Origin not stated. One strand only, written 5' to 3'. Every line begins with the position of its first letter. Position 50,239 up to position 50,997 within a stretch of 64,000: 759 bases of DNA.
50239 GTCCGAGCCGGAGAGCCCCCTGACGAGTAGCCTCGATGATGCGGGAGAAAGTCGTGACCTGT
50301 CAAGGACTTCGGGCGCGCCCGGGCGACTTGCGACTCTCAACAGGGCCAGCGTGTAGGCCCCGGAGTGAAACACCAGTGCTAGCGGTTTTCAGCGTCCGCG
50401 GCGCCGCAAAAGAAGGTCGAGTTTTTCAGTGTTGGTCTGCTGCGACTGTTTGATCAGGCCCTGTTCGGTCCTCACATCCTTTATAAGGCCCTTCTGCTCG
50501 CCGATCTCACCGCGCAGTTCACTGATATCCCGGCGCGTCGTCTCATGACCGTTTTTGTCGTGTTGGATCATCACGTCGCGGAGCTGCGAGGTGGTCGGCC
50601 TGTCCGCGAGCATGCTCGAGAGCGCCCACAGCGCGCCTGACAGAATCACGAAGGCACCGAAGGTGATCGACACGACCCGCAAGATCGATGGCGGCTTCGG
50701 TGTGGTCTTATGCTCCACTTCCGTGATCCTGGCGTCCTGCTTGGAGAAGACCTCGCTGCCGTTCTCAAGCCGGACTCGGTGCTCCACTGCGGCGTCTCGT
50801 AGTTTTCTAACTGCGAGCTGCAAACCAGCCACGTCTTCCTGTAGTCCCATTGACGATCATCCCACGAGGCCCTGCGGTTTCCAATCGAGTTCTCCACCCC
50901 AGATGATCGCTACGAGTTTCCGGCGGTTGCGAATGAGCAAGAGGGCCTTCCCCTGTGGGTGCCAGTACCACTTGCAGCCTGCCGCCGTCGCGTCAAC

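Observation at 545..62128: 39 copies of a 13-bp dyad (TTGCGA-S-TCGCAA family) spread through the element, many fused to gene starts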

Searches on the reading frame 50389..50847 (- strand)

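Call 83: search_protein_families(library=pfam, proteins=[window:50389-50847:-], max_evalue=1)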
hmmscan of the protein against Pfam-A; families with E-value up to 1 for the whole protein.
window:50389-50847:- (152 aa): 1 family
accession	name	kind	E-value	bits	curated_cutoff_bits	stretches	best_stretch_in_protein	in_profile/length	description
PF13543.13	SAM_KSR1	-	0.11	12.9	22.5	1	45-106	6-66/75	SAM like domain present in kinase suppressor RAS 1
